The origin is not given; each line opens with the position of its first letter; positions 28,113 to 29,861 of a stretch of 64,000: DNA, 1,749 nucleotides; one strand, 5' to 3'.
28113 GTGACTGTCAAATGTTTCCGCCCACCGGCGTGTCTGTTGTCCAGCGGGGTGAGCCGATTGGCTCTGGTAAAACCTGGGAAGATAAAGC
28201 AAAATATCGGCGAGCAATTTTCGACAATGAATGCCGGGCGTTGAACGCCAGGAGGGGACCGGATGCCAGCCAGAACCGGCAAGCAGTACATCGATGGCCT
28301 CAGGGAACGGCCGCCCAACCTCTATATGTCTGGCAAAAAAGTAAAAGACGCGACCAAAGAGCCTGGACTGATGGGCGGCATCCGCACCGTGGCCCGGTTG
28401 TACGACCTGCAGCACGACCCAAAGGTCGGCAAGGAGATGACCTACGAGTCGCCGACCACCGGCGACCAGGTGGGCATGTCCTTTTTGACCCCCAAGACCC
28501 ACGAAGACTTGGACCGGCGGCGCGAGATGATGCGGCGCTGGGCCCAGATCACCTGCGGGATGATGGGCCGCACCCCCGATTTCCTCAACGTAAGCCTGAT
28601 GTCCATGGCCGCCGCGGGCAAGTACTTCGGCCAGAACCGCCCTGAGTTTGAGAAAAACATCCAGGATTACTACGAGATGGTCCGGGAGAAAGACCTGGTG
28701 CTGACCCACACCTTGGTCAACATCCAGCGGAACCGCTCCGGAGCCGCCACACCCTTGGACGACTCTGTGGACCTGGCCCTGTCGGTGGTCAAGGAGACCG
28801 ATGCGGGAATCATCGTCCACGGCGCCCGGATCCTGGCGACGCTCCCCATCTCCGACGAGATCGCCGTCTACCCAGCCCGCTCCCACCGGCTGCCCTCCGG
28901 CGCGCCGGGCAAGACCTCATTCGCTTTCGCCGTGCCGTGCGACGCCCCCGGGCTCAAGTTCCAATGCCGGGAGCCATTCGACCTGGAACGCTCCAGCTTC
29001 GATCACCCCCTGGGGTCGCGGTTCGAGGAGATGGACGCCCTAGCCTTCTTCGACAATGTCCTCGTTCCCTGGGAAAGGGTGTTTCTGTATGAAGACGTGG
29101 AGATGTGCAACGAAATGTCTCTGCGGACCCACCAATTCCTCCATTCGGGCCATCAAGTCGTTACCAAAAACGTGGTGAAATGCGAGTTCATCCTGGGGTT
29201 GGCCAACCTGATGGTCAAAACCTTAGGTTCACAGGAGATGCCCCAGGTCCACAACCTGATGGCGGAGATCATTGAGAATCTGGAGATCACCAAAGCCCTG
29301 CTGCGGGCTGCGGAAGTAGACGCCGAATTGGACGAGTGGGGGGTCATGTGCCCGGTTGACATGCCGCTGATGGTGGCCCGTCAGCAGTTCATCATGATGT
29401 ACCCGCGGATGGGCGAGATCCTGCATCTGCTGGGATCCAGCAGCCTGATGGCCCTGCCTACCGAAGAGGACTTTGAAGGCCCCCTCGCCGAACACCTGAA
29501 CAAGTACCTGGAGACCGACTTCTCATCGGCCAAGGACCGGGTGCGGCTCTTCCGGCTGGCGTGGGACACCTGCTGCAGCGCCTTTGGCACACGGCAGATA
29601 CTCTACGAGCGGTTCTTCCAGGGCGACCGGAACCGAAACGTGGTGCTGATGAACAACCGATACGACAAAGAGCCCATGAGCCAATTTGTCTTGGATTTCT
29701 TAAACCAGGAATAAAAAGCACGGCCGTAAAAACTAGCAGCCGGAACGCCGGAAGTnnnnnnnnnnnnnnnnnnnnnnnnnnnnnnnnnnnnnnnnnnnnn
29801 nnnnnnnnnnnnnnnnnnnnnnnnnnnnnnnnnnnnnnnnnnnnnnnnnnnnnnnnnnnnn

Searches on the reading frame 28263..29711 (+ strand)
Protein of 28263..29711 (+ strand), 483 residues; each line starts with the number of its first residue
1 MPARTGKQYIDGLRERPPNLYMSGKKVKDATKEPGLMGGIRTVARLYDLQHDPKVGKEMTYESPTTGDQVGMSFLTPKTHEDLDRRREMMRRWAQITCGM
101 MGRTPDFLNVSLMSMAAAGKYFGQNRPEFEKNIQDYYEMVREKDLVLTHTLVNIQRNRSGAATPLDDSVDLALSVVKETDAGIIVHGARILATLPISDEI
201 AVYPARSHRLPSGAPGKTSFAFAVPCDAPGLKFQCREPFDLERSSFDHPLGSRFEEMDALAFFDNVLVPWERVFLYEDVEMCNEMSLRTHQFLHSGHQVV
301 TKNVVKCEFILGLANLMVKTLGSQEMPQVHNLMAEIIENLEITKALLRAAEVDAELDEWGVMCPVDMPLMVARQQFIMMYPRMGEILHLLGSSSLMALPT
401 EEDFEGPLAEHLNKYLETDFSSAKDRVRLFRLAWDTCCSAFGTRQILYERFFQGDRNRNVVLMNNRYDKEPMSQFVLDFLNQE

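Call 37: search_protein_families(library=pfam, proteins=[window:28263-29711:+], max_evalue=0.00001)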
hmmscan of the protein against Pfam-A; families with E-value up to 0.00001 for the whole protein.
window:28263-29711:+ (483 aa): 2 families
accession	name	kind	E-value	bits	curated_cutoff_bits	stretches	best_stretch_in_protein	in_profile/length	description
PF11794.13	HpaB_N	-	1.3e-89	300.8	35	1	5-275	1-270/270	4-hydroxyphenylacetate 3-hydroxylase N terminal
PF03241.18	HpaB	-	2.5e-55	187.2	25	1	282-480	1-201/202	4-hydroxyphenylacetate 3-hydroxylase C terminal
